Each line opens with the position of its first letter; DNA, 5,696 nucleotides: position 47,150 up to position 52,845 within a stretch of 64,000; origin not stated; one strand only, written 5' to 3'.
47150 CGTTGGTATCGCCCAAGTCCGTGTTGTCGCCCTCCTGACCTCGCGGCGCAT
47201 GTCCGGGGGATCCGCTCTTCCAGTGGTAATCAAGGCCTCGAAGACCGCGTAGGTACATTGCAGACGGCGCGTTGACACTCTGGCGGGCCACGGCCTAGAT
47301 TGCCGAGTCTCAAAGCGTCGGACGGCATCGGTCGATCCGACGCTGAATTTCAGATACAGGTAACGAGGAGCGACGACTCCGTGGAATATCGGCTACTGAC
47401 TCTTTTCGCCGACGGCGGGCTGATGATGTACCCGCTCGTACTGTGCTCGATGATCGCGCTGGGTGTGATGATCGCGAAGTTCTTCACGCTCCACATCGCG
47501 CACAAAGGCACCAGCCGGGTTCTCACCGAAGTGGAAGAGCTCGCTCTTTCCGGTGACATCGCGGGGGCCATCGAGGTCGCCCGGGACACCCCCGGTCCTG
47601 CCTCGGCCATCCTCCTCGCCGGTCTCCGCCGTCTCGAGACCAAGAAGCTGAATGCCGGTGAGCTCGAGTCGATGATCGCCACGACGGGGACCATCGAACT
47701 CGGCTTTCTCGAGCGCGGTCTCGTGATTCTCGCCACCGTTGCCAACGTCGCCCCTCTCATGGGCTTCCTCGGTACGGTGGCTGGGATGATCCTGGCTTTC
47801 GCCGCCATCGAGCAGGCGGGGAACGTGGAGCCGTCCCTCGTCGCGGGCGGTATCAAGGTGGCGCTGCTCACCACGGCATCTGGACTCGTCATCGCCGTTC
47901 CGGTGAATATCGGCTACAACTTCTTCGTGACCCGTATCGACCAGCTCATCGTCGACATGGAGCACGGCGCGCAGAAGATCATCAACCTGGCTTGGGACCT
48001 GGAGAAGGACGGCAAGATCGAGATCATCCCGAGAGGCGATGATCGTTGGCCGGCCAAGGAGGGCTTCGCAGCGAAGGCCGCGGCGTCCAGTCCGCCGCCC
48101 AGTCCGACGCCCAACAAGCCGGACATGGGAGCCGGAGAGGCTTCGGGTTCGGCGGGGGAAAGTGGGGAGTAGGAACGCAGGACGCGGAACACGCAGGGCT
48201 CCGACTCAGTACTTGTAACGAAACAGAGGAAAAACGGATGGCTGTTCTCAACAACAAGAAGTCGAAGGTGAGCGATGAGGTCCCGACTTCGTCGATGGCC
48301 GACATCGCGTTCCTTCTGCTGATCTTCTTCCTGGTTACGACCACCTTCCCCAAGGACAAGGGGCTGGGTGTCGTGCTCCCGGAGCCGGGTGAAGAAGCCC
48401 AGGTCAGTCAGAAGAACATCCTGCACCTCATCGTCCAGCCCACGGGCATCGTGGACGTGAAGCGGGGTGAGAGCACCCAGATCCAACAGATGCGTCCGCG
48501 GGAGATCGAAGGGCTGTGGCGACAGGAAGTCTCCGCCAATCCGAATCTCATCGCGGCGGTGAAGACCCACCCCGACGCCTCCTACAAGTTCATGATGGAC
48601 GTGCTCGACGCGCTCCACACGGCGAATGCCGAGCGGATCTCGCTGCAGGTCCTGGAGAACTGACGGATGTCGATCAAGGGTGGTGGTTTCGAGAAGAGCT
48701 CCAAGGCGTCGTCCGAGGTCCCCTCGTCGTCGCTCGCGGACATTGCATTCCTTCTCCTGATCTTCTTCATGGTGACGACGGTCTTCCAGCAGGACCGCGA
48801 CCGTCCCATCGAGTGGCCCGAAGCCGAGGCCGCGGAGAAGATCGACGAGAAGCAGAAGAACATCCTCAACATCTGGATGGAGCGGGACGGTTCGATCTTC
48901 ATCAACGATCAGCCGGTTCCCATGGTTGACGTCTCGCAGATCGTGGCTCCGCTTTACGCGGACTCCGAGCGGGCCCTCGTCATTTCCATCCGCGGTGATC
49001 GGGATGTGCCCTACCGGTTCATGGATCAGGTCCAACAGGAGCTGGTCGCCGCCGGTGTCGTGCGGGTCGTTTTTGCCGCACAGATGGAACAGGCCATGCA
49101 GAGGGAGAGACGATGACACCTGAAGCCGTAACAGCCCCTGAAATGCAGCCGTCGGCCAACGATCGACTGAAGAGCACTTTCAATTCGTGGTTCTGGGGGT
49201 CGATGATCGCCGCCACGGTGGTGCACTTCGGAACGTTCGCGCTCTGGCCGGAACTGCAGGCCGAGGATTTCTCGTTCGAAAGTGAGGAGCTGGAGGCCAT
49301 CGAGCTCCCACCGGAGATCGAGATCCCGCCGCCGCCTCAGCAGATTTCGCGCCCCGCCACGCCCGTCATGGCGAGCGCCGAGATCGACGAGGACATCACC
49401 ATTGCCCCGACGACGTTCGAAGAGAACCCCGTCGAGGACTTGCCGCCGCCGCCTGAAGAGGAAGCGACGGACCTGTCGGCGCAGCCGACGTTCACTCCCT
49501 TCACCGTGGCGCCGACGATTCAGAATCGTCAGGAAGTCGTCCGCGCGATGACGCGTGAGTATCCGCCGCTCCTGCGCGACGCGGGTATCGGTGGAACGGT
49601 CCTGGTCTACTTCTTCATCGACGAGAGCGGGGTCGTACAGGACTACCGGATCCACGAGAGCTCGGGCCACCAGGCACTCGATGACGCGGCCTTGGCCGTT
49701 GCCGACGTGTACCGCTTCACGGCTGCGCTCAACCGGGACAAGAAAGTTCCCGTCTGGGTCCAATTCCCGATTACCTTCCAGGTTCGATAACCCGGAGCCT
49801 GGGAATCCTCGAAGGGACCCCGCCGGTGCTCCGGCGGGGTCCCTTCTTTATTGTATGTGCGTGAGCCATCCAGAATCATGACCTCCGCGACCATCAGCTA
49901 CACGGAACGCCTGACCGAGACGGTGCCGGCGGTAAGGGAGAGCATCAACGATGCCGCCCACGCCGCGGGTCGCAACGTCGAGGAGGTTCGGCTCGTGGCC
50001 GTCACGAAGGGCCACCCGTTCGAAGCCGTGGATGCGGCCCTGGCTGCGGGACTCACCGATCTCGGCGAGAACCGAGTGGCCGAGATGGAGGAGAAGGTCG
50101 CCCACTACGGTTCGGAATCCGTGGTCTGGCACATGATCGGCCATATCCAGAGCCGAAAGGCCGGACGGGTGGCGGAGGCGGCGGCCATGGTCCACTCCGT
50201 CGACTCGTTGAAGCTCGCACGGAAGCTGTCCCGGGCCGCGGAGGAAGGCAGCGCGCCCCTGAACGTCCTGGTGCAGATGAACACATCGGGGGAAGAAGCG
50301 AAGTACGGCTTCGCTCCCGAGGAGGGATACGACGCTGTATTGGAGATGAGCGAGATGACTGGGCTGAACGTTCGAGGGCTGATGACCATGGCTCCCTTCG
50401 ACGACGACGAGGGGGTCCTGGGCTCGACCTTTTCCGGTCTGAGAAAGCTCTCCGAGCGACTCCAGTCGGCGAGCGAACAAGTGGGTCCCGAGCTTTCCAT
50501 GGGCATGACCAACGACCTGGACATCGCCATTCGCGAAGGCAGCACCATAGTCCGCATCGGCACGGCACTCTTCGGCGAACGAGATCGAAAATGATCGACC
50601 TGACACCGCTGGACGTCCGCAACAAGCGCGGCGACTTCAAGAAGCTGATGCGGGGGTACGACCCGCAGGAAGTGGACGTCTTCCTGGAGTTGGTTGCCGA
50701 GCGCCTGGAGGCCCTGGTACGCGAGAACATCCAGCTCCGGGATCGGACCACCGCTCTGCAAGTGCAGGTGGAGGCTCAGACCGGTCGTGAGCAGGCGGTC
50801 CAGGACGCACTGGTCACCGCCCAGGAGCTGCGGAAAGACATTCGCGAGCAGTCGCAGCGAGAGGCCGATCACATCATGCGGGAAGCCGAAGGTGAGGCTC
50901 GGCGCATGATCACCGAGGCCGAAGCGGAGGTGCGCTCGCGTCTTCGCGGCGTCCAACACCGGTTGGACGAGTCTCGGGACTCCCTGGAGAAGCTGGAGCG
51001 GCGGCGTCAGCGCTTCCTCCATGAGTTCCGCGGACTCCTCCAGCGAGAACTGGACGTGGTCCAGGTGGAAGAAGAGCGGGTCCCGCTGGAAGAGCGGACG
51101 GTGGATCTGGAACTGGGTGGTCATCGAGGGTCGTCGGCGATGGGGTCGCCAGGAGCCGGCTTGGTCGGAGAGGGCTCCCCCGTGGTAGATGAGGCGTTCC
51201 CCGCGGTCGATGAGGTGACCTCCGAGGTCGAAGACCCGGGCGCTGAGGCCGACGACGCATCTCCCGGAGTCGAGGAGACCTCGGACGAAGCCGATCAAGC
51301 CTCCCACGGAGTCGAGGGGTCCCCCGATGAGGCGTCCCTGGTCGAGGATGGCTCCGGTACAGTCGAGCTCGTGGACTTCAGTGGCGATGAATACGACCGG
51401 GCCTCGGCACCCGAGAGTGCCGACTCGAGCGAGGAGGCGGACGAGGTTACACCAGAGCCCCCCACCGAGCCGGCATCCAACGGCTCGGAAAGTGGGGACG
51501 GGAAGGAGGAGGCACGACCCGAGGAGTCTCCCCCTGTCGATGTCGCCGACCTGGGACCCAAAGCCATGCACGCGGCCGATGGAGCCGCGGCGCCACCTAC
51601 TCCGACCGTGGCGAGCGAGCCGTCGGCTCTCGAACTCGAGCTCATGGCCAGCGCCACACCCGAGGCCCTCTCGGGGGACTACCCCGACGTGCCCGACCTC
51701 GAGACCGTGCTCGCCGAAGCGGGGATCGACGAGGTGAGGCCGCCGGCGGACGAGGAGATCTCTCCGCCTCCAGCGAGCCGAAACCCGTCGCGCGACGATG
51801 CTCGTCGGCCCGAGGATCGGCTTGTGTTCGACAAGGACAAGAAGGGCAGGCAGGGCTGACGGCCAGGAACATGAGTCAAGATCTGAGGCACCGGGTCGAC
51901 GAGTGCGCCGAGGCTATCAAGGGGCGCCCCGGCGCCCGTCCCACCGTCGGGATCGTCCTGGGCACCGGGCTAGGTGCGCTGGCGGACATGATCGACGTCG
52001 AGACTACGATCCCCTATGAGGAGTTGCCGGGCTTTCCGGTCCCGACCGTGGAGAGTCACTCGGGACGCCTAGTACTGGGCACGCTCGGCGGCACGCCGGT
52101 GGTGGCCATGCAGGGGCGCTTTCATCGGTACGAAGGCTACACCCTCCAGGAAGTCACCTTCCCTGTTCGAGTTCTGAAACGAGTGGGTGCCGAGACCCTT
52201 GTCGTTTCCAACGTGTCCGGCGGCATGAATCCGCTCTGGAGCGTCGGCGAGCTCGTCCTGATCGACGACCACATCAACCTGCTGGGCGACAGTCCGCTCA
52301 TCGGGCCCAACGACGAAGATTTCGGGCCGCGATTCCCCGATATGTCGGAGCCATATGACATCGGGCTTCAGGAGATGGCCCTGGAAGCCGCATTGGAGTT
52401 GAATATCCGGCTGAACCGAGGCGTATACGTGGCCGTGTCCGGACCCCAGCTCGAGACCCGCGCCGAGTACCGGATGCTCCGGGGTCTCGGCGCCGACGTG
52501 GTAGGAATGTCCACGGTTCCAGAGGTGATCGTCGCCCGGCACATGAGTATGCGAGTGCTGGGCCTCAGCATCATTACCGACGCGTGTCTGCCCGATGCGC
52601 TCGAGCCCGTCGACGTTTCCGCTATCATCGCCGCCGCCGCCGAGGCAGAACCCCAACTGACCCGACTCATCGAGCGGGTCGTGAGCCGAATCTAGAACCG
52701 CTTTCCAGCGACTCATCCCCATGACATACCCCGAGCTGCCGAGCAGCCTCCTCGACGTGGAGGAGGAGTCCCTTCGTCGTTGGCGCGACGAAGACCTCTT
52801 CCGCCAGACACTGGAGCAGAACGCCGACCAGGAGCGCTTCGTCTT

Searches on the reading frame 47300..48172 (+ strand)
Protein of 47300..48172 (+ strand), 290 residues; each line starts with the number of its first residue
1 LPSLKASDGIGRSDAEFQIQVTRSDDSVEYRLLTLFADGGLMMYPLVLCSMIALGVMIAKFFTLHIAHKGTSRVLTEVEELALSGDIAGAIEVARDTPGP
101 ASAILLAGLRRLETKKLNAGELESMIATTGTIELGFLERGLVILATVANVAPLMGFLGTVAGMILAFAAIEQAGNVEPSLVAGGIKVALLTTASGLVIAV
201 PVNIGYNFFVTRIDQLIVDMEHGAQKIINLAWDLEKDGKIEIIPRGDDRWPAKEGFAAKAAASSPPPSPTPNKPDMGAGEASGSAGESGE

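Call 12: search_protein_families(library=pfam, proteins=[window:47300-48172:+], max_evalue=0.001)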
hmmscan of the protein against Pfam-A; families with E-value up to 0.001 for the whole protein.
window:47300-48172:+ (290 aa): 1 family
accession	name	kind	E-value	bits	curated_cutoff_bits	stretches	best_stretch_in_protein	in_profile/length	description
PF01618.21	MotA_ExbB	-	2e-28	99.1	22.9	1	100-221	5-126/127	MotA/TolQ/ExbB proton channel family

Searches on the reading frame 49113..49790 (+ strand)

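Call 12: search_protein_families(library=pfam, proteins=[window:49113-49790:+], max_evalue=0.001)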
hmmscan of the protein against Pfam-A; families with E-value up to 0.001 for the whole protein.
window:49113-49790:+ (225 aa): 1 family
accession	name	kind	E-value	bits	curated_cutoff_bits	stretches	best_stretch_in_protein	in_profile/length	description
PF03544.19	TonB_C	-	1.2e-17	64.6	24.6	1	149-223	4-78/79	Gram-negative bacterial TonB protein C-terminal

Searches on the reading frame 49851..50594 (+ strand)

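Call 12: search_protein_families(library=pfam, proteins=[window:49851-50594:+], max_evalue=0.001)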
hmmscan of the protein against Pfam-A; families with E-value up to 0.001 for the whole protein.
window:49851-50594:+ (247 aa): 1 family
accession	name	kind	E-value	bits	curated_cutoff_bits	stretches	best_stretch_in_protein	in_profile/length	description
PF01168.26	Ala_racemase_N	-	1.5e-21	77.5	24.1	1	37-244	15-219/220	Alanine racemase, N-terminal domain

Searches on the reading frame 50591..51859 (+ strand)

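Call 12: search_protein_families(library=pfam, proteins=[window:50591-51859:+], max_evalue=0.001)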
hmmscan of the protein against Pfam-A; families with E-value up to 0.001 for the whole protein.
window:50591-51859:+ (422 aa): 1 family
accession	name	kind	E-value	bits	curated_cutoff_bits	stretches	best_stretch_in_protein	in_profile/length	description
PF05103.18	DivIVA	-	4.8e-28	98.2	28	1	4-119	1-114/131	DivIVA protein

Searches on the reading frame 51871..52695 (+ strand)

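Call 12: search_protein_families(library=pfam, proteins=[window:51871-52695:+], max_evalue=0.001)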
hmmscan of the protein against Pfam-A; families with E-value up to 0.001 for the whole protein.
window:51871-52695:+ (274 aa): 1 family
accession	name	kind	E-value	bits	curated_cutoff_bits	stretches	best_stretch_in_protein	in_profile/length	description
PF01048.26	PNP_UDP_1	-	7.3e-58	196.2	25.1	1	25-271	1-232/233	Phosphorylase superfamily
